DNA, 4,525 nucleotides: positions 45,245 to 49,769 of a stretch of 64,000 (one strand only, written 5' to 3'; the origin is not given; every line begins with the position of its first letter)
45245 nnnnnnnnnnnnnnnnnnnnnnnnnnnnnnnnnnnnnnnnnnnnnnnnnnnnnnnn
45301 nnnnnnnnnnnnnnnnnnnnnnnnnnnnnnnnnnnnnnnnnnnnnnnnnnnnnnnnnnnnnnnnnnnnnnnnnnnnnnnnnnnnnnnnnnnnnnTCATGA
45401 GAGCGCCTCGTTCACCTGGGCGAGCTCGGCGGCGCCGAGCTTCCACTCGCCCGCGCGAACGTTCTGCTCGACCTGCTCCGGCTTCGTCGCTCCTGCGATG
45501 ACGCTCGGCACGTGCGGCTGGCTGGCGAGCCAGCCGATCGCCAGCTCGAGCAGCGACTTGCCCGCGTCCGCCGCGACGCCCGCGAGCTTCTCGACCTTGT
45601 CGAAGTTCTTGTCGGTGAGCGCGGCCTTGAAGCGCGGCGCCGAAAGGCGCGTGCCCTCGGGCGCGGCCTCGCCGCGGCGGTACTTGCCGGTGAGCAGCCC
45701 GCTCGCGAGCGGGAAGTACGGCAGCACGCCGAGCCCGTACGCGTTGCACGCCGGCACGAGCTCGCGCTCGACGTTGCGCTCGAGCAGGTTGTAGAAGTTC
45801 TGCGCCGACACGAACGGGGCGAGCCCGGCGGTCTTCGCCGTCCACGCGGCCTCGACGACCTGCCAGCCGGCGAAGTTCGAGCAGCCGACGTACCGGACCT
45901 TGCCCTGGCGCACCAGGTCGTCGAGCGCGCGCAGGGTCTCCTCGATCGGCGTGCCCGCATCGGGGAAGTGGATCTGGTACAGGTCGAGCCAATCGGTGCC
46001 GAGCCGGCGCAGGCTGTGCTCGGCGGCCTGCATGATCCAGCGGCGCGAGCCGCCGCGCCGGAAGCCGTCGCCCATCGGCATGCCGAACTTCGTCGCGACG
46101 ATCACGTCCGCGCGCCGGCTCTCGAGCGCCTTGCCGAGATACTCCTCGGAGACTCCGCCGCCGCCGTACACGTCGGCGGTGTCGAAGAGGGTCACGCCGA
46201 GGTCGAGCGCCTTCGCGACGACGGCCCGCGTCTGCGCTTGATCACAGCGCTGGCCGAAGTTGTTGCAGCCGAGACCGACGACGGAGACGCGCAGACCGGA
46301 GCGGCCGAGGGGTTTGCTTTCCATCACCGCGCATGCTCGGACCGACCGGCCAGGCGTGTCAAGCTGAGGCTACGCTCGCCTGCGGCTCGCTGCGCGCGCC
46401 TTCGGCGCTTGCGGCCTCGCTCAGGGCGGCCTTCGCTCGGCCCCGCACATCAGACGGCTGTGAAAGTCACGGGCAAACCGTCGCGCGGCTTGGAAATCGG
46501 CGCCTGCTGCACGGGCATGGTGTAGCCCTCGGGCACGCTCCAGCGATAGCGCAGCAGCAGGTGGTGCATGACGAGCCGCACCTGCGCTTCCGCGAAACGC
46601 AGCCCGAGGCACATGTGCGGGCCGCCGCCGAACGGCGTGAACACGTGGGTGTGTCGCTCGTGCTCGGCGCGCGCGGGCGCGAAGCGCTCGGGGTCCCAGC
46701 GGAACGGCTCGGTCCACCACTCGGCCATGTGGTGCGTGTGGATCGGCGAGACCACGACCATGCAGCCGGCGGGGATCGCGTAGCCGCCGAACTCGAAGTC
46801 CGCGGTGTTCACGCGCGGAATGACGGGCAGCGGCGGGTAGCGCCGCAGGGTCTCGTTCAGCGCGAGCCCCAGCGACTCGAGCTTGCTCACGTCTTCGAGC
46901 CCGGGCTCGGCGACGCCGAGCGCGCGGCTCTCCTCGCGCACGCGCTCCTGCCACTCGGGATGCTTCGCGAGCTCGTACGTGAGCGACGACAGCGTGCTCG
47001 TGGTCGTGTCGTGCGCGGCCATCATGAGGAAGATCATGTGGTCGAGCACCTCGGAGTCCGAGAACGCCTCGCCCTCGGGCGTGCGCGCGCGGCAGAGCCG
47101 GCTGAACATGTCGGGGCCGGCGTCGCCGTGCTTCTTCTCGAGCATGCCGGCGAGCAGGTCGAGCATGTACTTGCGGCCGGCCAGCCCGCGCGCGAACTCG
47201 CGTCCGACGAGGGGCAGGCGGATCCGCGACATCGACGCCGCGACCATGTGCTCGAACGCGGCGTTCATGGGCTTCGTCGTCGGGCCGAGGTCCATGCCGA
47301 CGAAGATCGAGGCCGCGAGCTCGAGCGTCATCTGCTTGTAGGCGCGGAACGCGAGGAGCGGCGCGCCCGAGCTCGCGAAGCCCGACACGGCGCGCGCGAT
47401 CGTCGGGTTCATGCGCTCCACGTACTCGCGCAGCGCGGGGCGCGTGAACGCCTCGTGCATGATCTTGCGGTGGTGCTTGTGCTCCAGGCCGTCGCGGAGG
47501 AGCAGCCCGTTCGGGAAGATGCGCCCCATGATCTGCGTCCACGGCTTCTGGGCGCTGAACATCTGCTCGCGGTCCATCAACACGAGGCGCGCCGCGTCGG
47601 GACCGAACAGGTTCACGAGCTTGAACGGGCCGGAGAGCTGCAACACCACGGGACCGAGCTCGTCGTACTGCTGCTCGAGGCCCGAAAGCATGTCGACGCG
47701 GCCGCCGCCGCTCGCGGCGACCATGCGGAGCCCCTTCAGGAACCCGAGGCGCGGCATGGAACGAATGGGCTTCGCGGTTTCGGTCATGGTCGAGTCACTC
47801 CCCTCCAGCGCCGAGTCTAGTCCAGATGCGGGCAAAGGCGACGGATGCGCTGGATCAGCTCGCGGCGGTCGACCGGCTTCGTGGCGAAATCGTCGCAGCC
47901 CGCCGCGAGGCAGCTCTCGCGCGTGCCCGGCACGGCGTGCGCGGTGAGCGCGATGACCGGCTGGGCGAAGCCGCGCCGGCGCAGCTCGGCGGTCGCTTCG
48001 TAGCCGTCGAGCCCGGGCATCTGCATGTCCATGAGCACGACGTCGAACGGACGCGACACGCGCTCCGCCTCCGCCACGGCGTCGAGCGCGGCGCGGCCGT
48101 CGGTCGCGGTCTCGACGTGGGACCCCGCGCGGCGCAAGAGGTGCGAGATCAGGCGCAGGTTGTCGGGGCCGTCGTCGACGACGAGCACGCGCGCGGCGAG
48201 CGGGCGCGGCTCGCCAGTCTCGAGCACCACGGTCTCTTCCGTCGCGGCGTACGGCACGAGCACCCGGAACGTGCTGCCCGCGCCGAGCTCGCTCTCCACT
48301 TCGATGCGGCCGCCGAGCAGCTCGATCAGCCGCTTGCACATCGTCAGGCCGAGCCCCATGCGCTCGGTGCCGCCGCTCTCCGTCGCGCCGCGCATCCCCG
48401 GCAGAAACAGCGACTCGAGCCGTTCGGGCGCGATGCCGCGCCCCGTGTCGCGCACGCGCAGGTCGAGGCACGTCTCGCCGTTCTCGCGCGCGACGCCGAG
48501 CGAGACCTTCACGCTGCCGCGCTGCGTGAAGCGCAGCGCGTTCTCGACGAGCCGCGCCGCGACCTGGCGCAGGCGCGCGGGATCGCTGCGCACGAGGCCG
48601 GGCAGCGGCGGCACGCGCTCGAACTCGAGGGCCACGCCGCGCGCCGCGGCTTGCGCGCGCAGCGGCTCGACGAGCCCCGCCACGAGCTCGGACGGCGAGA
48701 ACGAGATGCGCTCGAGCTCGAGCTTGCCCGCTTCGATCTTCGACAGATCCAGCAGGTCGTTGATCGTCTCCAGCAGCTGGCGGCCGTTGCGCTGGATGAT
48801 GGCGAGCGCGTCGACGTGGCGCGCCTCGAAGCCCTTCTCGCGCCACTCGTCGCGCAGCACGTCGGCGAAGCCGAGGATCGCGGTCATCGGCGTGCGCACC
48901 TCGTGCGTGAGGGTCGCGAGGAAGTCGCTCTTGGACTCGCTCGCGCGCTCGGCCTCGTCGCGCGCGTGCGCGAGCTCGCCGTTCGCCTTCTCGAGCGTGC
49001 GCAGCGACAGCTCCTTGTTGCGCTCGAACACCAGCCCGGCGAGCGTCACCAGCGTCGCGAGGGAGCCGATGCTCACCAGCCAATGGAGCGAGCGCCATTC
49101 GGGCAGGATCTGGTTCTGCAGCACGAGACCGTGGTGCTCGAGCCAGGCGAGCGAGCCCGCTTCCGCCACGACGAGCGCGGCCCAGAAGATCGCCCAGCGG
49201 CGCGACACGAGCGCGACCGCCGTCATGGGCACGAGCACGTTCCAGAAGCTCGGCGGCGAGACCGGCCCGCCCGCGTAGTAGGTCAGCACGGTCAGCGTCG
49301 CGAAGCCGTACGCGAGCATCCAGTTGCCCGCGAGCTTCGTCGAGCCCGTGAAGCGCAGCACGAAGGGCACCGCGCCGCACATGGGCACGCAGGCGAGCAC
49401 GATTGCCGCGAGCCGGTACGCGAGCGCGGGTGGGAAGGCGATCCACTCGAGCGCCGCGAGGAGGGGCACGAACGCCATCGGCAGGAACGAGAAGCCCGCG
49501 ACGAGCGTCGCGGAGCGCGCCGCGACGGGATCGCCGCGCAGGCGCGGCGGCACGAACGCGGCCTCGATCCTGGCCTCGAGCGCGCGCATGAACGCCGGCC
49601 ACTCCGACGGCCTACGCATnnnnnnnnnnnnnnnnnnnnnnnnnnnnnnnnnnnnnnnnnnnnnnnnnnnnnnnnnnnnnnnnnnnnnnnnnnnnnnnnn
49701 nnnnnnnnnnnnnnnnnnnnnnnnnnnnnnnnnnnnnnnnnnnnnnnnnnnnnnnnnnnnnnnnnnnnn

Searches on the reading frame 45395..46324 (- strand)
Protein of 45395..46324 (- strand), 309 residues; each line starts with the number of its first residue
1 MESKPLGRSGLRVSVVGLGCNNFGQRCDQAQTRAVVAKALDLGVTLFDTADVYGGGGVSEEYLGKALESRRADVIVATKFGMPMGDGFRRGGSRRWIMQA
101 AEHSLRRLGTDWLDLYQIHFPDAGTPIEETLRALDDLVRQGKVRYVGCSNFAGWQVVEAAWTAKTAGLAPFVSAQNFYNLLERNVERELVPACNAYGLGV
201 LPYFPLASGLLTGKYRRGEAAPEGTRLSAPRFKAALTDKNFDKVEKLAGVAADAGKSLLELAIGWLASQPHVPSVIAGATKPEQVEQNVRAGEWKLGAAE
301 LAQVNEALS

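Call 6: search_protein_families(library=pfam, proteins=[window:45395-46324:-])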
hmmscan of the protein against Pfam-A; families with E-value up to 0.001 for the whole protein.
window:45395-46324:- (309 aa): 1 family
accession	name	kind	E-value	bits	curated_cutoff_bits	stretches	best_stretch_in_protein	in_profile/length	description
PF00248.27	Aldo_ket_red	-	6.3e-75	252.4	24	1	16-307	2-289/291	Aldo/keto reductase family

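Call 7: search_protein_families(library=ncbifam, proteins=[window:45395-46324:-])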
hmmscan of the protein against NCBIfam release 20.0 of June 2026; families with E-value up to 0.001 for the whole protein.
window:45395-46324:- (309 aa): 7 families
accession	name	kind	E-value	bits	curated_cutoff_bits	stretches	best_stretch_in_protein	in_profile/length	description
NF007388.0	PRK09912.1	subfamily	6.3e-48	163.4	448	1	5-306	17-330/346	L-glyceraldehyde 3-phosphate reductase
NF049922.1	MethglyxlRedYdjG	equivalog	7.7e-41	140.2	550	1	1-305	1-318/326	NADH-dependent methylglyoxal reductase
TIGR01293.1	Kv_beta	subfamily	1.1e-39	136.4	365.4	1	2-291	2-300/319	voltage-dependent potassium channel subunit beta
NF007912.0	PRK10625.1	equivalog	1.5e-39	136.3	415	1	6-304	6-334/346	NADP(H)-dependent aldo-keto reductase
NF007695.0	PRK10376.1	subfamily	5.7e-28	97.8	280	1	19-207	29-216/290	oxidoreductase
NF008377.0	PRK11172.1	equivalog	5.7e-14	52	327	1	26-209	12-184/267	2,5-didehydrogluconate reductase DkgB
NF008598.0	PRK11565.1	equivalog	3.9e-11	42.6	425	1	26-181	24-167/275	2,5-didehydrogluconate reductase DkgA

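Call 43: search_solved_structures(query=window:45395-46324:-, max_evalue=1e-40)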
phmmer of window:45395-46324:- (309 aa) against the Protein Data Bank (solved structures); distinct sequences matched with E-value up to 1e-40: 19.
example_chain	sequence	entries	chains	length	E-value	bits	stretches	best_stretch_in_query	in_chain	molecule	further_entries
4xk2_A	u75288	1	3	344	6.8e-67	229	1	1-307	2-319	Aldo/keto reductase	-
7utf_A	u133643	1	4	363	5.2e-63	216.3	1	2-307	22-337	Putative oxidoreductase, aryl-alcohol dehydrogenase like protein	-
9wk1_D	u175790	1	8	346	1.1e-60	208.6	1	2-298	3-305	DON 3-epimerase chain D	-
8hwn_B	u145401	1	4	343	3.3e-59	203.8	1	1-306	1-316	DepB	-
8xr2_A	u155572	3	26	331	6.8e-57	196.2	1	1-301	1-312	Aldo/keto reductase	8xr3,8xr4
8jwk_A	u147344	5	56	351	8.4e-57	195.9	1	1-301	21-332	Aldo/keto reductase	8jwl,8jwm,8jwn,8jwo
6ovq_A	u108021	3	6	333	2.2e-54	188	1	1-308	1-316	Putative Side chain reductase | MtmW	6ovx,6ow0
8hw0_A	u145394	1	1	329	3.8e-51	177.3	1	1-292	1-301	NADPH-dependent aldo/keto reductase AKR6D1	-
1pyf_A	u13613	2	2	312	3.9e-50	174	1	3-302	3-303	IolS protein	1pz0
5t79_A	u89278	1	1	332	2.1e-49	171.6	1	1-306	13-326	Aldo-keto Reductase, OXIDOREDUCTASE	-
3erp_A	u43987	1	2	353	2.6e-49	171.3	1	1-306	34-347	Putative oxidoreductase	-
9nz6_A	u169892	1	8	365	7.8e-49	169.7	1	5-305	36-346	Oxidoreductase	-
6hg6_A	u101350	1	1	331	8.6e-48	166.3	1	5-291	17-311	L-glyceraldehyde 3-phosphate reductase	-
3uyi_A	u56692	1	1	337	1.2e-47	165.9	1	5-308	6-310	Perakine reductase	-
3v0s_A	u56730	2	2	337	2.2e-47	164.9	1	5-308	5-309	Perakine reductase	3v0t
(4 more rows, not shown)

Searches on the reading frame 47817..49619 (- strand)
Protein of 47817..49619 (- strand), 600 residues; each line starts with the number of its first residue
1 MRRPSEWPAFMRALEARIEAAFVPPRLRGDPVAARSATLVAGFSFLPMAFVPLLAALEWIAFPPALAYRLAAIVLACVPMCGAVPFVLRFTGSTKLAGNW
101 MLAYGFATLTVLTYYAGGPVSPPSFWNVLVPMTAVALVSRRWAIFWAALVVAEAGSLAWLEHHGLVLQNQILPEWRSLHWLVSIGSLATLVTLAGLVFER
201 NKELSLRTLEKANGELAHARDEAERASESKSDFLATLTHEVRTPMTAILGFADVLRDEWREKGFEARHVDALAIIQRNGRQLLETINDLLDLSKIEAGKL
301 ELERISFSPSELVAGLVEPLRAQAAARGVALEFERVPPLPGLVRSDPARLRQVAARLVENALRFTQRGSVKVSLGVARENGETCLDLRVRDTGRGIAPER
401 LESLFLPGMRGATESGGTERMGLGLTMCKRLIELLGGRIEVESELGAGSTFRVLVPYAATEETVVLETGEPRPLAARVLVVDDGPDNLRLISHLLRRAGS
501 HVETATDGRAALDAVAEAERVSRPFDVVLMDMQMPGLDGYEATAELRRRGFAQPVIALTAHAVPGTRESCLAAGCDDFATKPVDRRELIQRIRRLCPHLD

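Call 6: search_protein_families(library=pfam, proteins=[window:47817-49619:-])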
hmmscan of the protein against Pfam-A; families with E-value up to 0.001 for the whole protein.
window:47817-49619:- (600 aa): 3 families
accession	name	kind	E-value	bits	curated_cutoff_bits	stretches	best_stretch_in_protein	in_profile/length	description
PF00072.30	Response_reg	-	2.9e-27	95.5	30.2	1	478-593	1-111/111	Response regulator receiver domain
PF02518.31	HATPase_c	-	1.9e-24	86.7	26.4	1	346-457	2-109/111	Histidine kinase-, DNA gyrase B-, and HSP90-like ATPase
PF00512.31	HisKA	-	5.3e-19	68.5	26.9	1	229-298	1-66/66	His Kinase A (phospho-acceptor) domain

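Call 7: search_protein_families(library=ncbifam, proteins=[window:47817-49619:-])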
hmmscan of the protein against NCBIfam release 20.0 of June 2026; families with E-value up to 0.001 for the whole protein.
window:47817-49619:- (600 aa): 144 families (the best 25 are shown)
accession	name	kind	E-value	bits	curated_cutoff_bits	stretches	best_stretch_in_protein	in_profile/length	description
TIGR02956.1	TMAO_torS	equivalog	2.7e-85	287.3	676.5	1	193-594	425-818/967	TMAO reductase system sensor histidine kinase/response regulator TorS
NF008318.0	PRK11107.1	equivalog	2.4e-78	264.2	890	2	206-463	269-524/920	two-component sensor histidine kinase BarA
NF041947.1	LuxQ_Vibrio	equivalog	6.2e-71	239.4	1200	1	211-592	453-835/843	quorum-sensing autoinducer 2 sensor kinase/phosphatase LuxQ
NF008099.0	PRK10841.1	equivalog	1.2e-67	228.4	920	2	211-460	454-693/949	two-component system sensor histidine kinase RcsC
NF011874.0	PRK15347.1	equivalog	6.1e-67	226.4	852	2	213-465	381-622/921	two component system sensor kinase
NF038297.2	hybrid_HK_HrmK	equivalog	8.9e-66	222.8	725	1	206-589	211-601/607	hybrid histidine kinase/response regulator HrmK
NF008302.0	PRK11091.1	equivalog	2.2e-63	214.7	838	1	217-595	270-642/779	aerobic respiration two-component sensor histidine kinase ArcB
NF008543.0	PRK11466.1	equivalog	3.1e-56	190.8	982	1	215-592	429-794/914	TMAO reductase system sensor histidine kinase/response regulator TorS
NF045901.1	HisKinLetSLeg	equivalog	5.2e-55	186.9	1650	2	204-455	267-516/906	two-component system sensor histidine kinase LetS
NF007420.1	PRK09959.1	equivalog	2.3e-49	167.9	1995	1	219-583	701-1061/1197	acid-sensing system histidine kinase EvgS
NF041832.1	near_NosP_CTERM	subfamily_domain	3.3e-47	161.3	400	1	224-588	1-362/370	NahK/ErcS family hybrid sensor histidine kinase/response regulator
NF050805.1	CellDivHKDivJCaul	equivalog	4.5e-43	147.3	1000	1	213-457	281-520/531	cell cycle sensor histidine kinase DivJ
NF046044.1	PnpS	equivalog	8.4e-41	140.3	400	1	224-456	164-390/390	two-component system histidine kinase PnpS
NF041880.1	EPS_EpsF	equivalog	1.8e-38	132.3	900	2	221-456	265-492/492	response regulator EpsF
TIGR02966.1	phoR_proteo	equivalog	2.2e-37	128.8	334.2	1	198-453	79-331/333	phosphate regulon sensor histidine kinase PhoR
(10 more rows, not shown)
